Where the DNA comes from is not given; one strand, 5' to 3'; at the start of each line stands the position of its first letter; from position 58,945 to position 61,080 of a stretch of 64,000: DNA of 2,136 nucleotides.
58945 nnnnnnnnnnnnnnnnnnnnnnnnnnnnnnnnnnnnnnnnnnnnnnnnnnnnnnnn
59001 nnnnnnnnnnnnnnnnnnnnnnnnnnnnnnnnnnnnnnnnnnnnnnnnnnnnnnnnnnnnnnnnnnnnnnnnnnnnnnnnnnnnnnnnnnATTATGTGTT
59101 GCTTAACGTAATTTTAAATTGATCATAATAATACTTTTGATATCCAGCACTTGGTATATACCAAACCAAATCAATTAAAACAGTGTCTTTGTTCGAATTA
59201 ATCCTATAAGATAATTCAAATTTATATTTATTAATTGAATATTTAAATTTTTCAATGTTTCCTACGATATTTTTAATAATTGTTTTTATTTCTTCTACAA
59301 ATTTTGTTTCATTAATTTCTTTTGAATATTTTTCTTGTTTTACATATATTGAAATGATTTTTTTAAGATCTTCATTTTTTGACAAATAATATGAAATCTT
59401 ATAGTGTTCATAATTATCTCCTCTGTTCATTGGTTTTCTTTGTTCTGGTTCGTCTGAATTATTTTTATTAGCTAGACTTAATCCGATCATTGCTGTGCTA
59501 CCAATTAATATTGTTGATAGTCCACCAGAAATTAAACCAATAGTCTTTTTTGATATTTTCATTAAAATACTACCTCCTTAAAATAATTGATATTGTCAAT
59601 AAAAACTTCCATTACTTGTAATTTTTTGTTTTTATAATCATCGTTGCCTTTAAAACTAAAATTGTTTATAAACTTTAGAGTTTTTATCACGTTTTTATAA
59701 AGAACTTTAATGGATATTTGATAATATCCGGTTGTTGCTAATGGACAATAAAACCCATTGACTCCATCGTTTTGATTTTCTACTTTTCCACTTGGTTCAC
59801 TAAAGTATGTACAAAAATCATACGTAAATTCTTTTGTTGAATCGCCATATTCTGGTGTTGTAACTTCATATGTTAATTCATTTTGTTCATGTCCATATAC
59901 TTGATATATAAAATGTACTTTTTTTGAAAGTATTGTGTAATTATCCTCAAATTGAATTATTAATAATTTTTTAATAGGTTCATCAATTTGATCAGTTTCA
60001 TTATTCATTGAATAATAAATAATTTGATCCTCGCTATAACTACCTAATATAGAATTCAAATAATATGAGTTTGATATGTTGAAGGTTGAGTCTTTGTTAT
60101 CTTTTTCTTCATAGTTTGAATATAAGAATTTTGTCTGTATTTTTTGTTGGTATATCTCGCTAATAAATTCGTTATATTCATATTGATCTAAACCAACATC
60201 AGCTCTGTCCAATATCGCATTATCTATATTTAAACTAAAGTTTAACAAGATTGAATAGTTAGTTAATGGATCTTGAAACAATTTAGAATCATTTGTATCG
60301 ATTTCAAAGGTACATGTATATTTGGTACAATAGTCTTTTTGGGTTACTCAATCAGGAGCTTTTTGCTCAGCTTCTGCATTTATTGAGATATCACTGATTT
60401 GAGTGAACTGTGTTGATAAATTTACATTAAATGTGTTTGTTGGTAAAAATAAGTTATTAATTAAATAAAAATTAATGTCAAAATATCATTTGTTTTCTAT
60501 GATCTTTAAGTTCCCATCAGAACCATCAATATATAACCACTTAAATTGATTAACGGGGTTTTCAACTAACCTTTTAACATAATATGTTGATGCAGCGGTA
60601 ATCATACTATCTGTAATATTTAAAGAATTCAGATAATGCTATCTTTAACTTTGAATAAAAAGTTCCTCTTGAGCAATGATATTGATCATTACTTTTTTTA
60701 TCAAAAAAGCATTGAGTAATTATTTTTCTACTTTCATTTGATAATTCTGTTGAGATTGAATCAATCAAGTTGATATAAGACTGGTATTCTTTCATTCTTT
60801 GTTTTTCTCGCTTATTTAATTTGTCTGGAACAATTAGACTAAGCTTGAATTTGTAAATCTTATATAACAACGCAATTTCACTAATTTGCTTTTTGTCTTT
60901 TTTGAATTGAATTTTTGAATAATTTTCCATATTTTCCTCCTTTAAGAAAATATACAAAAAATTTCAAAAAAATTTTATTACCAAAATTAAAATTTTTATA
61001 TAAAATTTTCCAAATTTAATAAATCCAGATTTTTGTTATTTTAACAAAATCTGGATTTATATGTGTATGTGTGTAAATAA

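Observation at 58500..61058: Translationally coupled four-gene cassette: HTH protein, two orphan proteins and an ECF-like sigma factor, inserted between rpmG-secE-nusG and metK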

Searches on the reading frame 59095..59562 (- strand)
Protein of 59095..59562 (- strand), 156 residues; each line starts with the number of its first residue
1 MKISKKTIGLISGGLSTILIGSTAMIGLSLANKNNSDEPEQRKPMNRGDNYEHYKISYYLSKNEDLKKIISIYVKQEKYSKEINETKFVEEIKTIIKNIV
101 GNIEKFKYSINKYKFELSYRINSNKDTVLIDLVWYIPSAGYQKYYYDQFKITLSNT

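Call 7: search_protein_families(library=pfam, max_evalue=10, proteins=[window:59095-59562:-])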
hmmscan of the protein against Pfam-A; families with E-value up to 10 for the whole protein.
seq(156 aa): 2 families
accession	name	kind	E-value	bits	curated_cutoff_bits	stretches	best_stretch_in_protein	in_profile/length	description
PF17533.7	DUF5452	-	4.4e-05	24.1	27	1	51-153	56-168/169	Family of unknown function (DUF5452)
PF13739.11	PdaC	-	0.99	11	29.1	1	86-129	38-78/95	Deacetylase PdaC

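Call 8: search_protein_families(library=ncbifam, max_evalue=10, proteins=[window:59095-59562:-])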
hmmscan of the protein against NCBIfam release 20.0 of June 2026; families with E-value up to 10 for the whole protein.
seq(156 aa): 2 families
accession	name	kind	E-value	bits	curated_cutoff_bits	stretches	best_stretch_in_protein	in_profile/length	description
NF004879.0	PRK06241.1-4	equivalog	0.0049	15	976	1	82-138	590-646/868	phosphoenolpyruvate synthase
NF052661.1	ESXSecYukDBac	equivalog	0.77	9.7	100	1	50-89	11-50/79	ESX secretion system protein YukD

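Call 9: search_protein_families(library=phrogs, max_evalue=10, proteins=[window:59095-59562:-])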
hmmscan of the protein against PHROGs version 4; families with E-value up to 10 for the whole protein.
seq(156 aa): 3 families
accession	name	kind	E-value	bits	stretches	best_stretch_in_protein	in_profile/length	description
phrog_464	-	unknown function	0.15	12.6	1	45-117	107-178/322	unknown function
phrog_34997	-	unknown function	0.23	12.5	1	77-96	24-43/48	-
phrog_27599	-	unknown function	0.29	12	1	102-132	15-45/54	-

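Call 59: search_solved_structures(query=A4, max_evalue=10, show_alignments=1)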
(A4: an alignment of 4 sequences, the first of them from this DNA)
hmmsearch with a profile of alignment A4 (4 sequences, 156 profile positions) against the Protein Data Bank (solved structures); distinct sequences matched with E-value up to 10: 4.
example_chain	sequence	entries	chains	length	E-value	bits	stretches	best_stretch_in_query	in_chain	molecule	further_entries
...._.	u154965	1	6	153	0.021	18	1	27-116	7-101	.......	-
1b10_A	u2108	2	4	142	0.47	13.6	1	11-105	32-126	PROTEIN (PRION PROTEIN) | Major prion protein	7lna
7rmy_A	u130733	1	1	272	0.91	12.6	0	29-108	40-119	De Novo designed tunable homodimer, D_3-337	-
7uux_A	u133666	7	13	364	1.2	12.2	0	34-59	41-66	Cyclic GMP-AMP synthase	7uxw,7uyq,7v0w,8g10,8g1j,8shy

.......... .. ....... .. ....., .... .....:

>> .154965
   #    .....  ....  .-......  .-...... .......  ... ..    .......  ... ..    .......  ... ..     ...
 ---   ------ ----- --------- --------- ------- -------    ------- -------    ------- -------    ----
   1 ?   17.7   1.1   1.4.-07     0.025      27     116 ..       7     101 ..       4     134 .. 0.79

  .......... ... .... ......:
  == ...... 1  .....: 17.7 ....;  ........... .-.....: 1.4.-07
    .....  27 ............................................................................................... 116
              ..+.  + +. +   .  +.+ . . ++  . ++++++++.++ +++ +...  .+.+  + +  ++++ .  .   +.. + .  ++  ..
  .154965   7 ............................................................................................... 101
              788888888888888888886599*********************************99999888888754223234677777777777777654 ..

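Call 61: search_protein_families(library=padloc, max_evalue=1, proteins=[window:59095-59562:-])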
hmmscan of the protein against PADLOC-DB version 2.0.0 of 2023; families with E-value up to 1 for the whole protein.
seq(156 aa): 1 family
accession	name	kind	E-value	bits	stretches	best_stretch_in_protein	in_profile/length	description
PDLC00286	PtuA1|PtuA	-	0.0098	13.1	1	59-117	45-100/289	AAA ATPase domain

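Call 67: find_related_loci(query=A4, collection=metagenome_contigs, flank=6000)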
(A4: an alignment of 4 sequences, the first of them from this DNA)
Query A4 (156 aa) in metagenome_contigs; peptide patterns used: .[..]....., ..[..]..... (x = any residue, [..] = any of these).
329 stretches matched a pattern; 1 encode a relative of the query (tblastn E <= 1e-3); 1 distinct loci.
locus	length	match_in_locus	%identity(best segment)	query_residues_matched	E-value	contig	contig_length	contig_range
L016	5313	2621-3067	36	4-153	7e-28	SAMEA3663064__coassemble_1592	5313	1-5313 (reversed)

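Call 87: search_protein_families(library=ncbifam, max_evalue=1, proteins=[P0048])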
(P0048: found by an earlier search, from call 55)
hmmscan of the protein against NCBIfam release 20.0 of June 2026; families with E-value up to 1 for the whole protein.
P0048 (196 aa): 4 families
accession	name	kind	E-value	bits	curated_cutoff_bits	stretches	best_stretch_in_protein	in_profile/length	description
TIGR02937.1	sigma70-ECF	superfamily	0.00014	21.5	42.9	1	27-192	6-165/165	sigma-70 family RNA polymerase sigma factor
NF052366.1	photon_PedR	equivalog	0.00092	19.3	120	1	148-189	5-46/74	photosynthetic electron transport-dependent transcriptional regulator PedR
NF053565.1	Gins23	equivalog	0.1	12.4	120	1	126-193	91-158/159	DNA replication protein Gins23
NF007935.0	PRK10651.1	equivalog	0.33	10.1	250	1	148-189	158-199/216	two-component system response regulator NarL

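Call 88: search_protein_families(library=pfam, max_evalue=1, proteins=[P0048])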
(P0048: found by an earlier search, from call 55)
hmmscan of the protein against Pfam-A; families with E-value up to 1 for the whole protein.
P0048 (196 aa): 3 families
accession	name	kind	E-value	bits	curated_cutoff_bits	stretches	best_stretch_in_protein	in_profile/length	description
PF00196.25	GerE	-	0.0063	16.6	23.5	1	148-176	5-33/57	Bacterial regulatory proteins, luxR family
PF13384.12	HTH_23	-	0.019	15.2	24.6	1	152-179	9-36/50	Homeodomain-like domain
PF25787.1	HTH_SB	-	0.082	13.1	43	1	152-190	14-48/53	Sleeping Beauty transposase HTH domain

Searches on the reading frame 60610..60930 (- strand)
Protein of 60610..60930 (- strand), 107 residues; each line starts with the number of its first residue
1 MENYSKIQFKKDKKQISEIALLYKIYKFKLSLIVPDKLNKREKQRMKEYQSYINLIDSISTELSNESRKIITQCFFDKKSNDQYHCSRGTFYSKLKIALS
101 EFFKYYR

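Call 7: search_protein_families(library=pfam, max_evalue=10, proteins=[window:60610-60930:-])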
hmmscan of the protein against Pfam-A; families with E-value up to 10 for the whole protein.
seq(107 aa): 1 family
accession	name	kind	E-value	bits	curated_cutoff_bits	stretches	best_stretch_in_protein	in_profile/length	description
PF07374.17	DUF1492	-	0.022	15.3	21.5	1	35-101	31-98/100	Protein of unknown function (DUF1492)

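Call 8: search_protein_families(library=ncbifam, max_evalue=10, proteins=[window:60610-60930:-])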
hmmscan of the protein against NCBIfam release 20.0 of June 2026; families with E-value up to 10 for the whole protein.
seq(107 aa): 4 families
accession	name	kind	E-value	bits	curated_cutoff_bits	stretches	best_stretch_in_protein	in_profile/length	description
NF045770.1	MPN403_MG284_C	domain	1.4e-11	44.2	37.3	1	52-106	1-57/57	MG284/MPN403 family protein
TIGR01637.1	phage_arpU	subfamily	0.0083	16.3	43.1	1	41-94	61-112/136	ArpU family phage packaging/lysis transcriptional regulator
TIGR01636.1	phage_rinA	subfamily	0.011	15.9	31.9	1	44-81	64-101/134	phage transcriptional regulator, RinA family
NF008735.0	PRK11761.1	equivalog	0.13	11.5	413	1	19-58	78-117/296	cysteine synthase CysM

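Call 9: search_protein_families(library=phrogs, max_evalue=10, proteins=[window:60610-60930:-])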
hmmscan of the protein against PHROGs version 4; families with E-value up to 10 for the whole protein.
seq(107 aa): 3 families
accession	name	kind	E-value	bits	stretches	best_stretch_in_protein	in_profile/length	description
phrog_248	-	transcription regulation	0.0019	19.3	1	45-107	73-138/161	transcriptional activator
phrog_8834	-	unknown function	0.0034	18.4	1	37-105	18-97/108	-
phrog_24843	-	unknown function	0.017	16.1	1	10-82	18-89/106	-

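Call 17: find_homologous_proteins(query=window:60610-60930:-, max_evalue=0.01)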
Query seq(107 aa) (107 aa): 3 proteins with E <= 0.01 among 4 candidates.
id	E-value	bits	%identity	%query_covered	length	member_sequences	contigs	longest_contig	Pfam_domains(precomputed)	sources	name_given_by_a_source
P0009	5.0e-57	208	95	100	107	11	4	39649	-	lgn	-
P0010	5.4e-47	176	80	100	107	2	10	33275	-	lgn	-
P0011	7.1e-26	108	98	55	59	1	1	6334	-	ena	-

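Call 55: list_cluster_members(proteins=[window:60610-60930:-, P0003, window:59095-59562:-, window:58503-59090:-, P0002, P0006, P0007, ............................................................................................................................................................, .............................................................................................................])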
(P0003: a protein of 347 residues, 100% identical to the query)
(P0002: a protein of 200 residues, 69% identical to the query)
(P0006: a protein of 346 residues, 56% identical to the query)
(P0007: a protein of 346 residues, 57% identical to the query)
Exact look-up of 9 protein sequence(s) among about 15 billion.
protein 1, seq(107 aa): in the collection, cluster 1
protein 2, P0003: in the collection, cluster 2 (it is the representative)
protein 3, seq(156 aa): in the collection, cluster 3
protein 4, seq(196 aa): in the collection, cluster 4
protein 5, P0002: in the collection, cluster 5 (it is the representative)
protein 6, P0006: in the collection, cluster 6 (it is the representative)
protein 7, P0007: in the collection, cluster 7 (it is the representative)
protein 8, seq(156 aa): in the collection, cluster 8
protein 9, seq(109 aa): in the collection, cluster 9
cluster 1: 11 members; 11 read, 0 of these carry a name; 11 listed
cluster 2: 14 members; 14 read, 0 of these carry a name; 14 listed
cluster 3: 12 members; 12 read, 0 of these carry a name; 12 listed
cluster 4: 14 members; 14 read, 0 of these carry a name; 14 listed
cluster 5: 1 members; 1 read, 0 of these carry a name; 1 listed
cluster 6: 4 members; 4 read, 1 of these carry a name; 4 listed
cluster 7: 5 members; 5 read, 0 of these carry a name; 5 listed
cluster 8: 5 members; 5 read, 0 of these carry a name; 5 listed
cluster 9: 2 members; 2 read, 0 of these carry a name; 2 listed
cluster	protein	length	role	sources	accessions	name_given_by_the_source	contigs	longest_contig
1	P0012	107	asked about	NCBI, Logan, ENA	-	-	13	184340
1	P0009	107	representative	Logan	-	-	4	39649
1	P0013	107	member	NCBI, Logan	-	-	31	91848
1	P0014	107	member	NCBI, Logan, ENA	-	-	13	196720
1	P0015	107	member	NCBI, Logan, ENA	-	-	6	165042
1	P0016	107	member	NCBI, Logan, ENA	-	-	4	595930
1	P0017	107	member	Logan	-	-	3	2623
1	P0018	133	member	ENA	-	-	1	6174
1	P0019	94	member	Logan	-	-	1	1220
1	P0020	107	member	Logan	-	-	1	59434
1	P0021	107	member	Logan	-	-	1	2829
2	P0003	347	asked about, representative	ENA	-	-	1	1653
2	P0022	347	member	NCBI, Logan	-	-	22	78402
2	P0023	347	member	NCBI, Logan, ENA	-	-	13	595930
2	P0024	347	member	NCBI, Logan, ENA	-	-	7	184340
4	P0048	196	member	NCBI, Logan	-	-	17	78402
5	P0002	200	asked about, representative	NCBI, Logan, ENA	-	-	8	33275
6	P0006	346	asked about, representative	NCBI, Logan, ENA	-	-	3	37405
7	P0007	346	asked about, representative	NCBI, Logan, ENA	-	-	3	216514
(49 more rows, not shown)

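Call 58: search_solved_structures(query=A3, max_evalue=10, show_alignments=2)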
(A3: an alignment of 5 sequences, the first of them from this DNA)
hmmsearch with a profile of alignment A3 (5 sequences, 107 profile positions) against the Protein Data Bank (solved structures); distinct sequences matched with E-value up to 10: 5.
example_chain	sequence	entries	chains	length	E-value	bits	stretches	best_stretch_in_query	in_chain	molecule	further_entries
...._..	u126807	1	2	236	1.3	12.7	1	30-97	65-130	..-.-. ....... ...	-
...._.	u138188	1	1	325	1.4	12.6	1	53-92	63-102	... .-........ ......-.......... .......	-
2c63_A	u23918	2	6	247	1.4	12.5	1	30-97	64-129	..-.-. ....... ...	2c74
9r2i_A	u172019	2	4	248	1.4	12.5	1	30-97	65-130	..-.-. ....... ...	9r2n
5yqg_A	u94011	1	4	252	1.5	12.5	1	30-97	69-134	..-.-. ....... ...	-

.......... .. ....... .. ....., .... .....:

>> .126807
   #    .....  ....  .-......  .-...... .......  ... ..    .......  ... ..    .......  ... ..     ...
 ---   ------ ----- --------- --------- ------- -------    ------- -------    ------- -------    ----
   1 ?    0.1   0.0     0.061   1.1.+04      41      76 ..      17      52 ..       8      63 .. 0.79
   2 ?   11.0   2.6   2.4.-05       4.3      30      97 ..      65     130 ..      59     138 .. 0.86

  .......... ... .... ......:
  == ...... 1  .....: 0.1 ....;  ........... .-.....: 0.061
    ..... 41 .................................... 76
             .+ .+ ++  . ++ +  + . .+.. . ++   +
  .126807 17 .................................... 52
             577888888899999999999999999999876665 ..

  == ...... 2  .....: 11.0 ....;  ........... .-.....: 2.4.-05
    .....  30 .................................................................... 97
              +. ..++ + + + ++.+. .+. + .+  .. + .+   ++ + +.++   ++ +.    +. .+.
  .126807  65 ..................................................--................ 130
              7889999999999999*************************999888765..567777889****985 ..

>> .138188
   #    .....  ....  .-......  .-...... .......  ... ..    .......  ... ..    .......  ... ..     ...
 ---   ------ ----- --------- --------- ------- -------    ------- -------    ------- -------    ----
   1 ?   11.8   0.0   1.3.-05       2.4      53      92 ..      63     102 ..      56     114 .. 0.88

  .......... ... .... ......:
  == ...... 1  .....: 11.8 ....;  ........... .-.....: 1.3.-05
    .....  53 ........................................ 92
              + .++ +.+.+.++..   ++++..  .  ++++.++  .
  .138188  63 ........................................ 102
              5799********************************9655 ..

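Call 61: search_protein_families(library=padloc, max_evalue=1, proteins=[window:60610-60930:-])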
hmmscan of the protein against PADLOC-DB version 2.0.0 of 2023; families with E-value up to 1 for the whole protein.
seq(107 aa): 0 families

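Call 65: find_related_loci(query=A3, collection=viral_contigs, flank=5000)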
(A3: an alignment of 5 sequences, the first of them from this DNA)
Query A3 (107 aa) in viral_contigs; peptide patterns used: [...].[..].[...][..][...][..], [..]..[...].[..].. (x = any residue, [..] = any of these).
600 stretches matched a pattern, but none encodes a relative of the query by tblastn (E <= 1e-3).

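Call 87: search_protein_families(library=ncbifam, max_evalue=1, proteins=[P0048])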
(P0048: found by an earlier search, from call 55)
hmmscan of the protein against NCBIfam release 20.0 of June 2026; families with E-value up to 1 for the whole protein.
P0048 (196 aa): 4 families
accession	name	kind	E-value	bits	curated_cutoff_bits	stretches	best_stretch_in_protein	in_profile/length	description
TIGR02937.1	sigma70-ECF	superfamily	0.00014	21.5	42.9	1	27-192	6-165/165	sigma-70 family RNA polymerase sigma factor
NF052366.1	photon_PedR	equivalog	0.00092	19.3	120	1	148-189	5-46/74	photosynthetic electron transport-dependent transcriptional regulator PedR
NF053565.1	Gins23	equivalog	0.1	12.4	120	1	126-193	91-158/159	DNA replication protein Gins23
NF007935.0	PRK10651.1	equivalog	0.33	10.1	250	1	148-189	158-199/216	two-component system response regulator NarL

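Call 88: search_protein_families(library=pfam, max_evalue=1, proteins=[P0048])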
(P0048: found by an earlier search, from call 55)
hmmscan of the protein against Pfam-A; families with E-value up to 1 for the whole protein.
P0048 (196 aa): 3 families
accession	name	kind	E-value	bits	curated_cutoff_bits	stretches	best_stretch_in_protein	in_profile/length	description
PF00196.25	GerE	-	0.0063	16.6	23.5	1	148-176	5-33/57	Bacterial regulatory proteins, luxR family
PF13384.12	HTH_23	-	0.019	15.2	24.6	1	152-179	9-36/50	Homeodomain-like domain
PF25787.1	HTH_SB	-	0.082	13.1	43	1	152-190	14-48/53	Sleeping Beauty transposase HTH domain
